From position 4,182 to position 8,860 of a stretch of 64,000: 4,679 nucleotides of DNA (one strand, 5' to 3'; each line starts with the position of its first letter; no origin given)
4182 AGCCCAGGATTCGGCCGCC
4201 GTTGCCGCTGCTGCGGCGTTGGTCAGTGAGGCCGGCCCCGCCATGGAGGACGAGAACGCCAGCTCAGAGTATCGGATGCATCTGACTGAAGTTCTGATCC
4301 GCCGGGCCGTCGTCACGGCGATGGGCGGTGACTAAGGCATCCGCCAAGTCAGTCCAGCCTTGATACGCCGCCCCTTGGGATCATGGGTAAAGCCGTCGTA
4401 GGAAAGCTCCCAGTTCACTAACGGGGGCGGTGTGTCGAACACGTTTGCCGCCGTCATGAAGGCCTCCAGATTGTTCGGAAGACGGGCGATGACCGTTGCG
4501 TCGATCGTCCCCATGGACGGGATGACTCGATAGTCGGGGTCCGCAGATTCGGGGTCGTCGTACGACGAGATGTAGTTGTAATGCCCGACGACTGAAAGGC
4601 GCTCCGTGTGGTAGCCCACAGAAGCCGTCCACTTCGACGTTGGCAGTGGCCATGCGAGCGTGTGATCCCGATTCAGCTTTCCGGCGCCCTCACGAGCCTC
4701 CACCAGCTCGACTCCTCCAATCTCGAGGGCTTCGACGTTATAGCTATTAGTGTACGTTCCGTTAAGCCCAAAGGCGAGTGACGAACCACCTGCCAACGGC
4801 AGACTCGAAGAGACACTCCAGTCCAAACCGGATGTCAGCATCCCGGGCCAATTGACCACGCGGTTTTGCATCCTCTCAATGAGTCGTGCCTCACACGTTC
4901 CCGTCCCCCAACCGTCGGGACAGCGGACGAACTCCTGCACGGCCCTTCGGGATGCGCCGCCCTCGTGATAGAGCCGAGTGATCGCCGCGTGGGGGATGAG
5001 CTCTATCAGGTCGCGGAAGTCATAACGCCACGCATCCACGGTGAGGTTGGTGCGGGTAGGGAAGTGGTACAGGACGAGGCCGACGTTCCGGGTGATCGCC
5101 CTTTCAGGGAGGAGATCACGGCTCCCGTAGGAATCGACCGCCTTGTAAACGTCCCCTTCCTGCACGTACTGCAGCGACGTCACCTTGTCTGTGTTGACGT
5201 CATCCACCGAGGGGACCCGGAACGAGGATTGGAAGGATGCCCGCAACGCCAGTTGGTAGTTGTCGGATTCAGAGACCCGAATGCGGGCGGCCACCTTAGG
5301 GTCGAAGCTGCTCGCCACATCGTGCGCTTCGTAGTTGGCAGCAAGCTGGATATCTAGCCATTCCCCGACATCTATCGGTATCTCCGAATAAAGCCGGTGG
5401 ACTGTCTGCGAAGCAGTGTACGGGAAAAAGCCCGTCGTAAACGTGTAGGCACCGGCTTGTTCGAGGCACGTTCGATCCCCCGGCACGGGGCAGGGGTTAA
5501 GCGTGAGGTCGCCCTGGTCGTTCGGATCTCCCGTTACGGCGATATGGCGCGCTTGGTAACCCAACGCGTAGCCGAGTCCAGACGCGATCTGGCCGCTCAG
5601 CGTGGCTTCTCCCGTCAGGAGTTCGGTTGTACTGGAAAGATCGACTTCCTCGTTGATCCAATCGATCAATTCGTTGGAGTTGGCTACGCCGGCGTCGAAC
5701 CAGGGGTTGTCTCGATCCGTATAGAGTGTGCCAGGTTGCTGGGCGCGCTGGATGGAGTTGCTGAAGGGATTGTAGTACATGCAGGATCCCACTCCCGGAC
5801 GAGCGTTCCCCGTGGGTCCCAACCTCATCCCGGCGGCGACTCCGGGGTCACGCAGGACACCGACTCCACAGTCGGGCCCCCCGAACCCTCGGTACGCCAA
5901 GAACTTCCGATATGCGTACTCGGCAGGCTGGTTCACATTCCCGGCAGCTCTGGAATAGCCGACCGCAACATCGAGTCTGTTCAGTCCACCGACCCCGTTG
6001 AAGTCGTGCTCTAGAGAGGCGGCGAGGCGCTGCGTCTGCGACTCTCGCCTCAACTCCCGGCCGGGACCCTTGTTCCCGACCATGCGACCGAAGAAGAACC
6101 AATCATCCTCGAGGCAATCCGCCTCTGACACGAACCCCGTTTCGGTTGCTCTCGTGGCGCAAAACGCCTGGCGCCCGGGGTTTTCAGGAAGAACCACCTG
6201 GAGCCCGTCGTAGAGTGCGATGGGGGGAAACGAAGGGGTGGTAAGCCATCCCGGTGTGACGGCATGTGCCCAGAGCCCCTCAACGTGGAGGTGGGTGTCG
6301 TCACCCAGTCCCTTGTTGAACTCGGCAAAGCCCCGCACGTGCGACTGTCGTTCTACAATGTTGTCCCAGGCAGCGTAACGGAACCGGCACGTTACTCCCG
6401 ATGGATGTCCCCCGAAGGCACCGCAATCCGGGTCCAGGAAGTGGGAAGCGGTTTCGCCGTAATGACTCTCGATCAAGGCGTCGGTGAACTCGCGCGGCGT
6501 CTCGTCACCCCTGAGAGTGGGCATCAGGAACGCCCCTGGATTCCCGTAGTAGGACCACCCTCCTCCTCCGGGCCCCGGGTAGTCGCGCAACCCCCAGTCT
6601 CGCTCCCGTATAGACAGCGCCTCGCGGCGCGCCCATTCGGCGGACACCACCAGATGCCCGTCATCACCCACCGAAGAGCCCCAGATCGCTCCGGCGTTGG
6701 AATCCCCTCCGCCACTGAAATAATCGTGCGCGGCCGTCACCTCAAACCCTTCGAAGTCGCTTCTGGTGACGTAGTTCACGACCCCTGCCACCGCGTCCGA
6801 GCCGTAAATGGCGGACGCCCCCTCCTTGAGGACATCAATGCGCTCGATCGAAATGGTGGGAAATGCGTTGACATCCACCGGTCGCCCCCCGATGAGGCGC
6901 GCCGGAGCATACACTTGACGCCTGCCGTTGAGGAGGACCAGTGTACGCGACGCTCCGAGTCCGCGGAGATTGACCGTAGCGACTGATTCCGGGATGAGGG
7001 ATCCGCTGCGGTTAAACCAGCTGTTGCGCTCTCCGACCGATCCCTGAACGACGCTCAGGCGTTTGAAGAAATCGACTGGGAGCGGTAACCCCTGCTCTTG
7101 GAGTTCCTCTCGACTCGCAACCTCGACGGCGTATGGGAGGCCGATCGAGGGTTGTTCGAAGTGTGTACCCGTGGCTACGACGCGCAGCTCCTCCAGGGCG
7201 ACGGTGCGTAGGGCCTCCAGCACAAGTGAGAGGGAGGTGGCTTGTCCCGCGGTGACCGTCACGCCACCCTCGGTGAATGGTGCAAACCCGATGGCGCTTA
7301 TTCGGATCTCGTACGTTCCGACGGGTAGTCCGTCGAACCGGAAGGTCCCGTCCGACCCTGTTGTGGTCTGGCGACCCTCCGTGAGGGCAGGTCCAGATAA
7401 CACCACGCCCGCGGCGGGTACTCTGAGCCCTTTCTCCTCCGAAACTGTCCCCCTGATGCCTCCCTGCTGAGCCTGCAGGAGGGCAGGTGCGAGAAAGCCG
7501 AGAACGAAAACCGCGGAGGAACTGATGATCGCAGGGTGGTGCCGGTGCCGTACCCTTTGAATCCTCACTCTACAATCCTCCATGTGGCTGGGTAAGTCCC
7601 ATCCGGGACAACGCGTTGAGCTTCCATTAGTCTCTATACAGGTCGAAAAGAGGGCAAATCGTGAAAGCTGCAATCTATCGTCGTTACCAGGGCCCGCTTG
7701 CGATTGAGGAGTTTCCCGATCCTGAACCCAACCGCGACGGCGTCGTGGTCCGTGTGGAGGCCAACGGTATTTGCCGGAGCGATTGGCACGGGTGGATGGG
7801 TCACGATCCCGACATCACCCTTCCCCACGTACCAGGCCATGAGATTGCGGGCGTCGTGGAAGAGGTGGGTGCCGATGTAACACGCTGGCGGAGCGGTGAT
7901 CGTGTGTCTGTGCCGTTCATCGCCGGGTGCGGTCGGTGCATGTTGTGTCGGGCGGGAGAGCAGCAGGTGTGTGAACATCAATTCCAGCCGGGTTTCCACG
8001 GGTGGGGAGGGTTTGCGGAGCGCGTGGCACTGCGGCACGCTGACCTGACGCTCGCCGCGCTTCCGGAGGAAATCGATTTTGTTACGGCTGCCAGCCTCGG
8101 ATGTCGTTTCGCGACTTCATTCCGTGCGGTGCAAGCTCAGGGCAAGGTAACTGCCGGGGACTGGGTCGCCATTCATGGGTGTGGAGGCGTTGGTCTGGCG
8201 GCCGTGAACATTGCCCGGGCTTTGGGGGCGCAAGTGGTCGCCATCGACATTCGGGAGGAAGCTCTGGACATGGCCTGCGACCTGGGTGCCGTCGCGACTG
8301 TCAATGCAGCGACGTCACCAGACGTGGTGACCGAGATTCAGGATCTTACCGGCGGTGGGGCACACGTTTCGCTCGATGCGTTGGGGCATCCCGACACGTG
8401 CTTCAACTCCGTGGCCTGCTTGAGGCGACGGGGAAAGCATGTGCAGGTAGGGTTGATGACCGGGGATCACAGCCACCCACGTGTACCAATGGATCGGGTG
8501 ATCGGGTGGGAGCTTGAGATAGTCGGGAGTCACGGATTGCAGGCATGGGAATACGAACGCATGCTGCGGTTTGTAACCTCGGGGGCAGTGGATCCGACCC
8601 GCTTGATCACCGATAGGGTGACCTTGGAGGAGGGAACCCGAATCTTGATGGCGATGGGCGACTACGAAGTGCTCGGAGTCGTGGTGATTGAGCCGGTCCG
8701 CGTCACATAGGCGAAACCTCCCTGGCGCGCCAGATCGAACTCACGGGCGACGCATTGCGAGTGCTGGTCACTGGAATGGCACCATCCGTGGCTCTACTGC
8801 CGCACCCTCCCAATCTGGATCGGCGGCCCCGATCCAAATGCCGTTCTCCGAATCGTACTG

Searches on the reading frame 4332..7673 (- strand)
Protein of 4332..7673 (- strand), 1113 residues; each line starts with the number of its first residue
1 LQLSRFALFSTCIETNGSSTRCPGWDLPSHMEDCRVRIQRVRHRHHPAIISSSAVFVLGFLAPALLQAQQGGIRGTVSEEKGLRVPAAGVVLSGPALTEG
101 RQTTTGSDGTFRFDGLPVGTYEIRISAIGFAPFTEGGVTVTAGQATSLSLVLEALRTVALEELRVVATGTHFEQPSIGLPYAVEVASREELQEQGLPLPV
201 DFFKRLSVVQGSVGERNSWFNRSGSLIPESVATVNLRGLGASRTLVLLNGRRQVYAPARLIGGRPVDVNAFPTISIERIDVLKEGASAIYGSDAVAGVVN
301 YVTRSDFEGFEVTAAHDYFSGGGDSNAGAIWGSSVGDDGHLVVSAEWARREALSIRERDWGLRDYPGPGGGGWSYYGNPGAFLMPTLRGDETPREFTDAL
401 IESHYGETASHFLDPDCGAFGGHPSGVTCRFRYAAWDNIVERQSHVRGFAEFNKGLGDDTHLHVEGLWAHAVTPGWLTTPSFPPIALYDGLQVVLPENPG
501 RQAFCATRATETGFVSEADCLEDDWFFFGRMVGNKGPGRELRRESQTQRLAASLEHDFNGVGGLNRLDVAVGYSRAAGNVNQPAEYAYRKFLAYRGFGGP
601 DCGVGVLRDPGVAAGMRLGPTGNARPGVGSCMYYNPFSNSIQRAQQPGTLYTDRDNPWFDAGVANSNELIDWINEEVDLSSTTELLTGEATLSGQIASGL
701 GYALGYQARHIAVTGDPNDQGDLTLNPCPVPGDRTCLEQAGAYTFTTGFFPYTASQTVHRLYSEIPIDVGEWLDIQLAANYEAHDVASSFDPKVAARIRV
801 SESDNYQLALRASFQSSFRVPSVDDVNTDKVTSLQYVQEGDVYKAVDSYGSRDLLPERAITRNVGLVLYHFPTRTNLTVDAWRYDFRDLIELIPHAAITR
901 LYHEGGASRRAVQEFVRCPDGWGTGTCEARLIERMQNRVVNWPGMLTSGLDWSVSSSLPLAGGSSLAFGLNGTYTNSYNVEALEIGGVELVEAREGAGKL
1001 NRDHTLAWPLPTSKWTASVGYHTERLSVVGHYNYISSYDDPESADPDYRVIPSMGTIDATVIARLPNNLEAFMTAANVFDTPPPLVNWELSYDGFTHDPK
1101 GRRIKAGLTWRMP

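Call 30: search_protein_families(library=pfam, proteins=[window:4332-7673:-], max_evalue=0.0001)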
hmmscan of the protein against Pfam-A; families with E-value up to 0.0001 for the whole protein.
window:4332-7673:- (1113 aa): 4 families
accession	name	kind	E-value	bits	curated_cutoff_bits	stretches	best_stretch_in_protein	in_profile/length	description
PF13620.12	CarboxypepD_reg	-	6.3e-19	68.5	32.3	1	73-152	2-81/82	Carboxypeptidase regulatory-like domain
PF00593.30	TonB_dep_Rec_b-barrel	-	1.7e-17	64.8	27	1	542-1074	55-432/436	TonB dependent receptor-like, beta-barrel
PF07715.20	Plug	-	6.5e-16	59.2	23.9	1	179-298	5-107/107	TonB-dependent Receptor Plug Domain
PF13715.12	CarbopepD_reg_2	-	1.1e-07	32.3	32.2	1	73-153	1-77/88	CarboxypepD_reg-like domain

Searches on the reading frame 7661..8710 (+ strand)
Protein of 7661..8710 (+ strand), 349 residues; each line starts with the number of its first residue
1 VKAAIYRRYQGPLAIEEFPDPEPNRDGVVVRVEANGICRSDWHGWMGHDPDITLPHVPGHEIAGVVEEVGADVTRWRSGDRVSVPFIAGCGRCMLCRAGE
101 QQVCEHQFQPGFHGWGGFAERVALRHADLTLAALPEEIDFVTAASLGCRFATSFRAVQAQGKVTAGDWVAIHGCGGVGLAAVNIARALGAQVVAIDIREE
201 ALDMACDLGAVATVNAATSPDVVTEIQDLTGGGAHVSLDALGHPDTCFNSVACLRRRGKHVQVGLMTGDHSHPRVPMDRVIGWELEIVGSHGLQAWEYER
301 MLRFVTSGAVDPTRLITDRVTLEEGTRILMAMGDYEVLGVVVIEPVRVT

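Call 30: search_protein_families(library=pfam, proteins=[window:7661-8710:+], max_evalue=0.0001)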
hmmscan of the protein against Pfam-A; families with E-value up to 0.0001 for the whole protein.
window:7661-8710:+ (349 aa): 3 families
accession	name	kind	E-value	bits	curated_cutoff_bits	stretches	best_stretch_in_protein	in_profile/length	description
PF00107.32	ADH_zinc_N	-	4.5e-30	104.7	31.8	1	176-306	1-128/129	Zinc-binding dehydrogenase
PF08240.17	ADH_N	-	2.5e-27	95.6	23.5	1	26-129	3-99/104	Alcohol dehydrogenase GroES-like domain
PF01262.27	AlaDh_PNT_C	-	6.8e-06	26.1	23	1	159-217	19-81/214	Alanine dehydrogenase/PNT, C-terminal domain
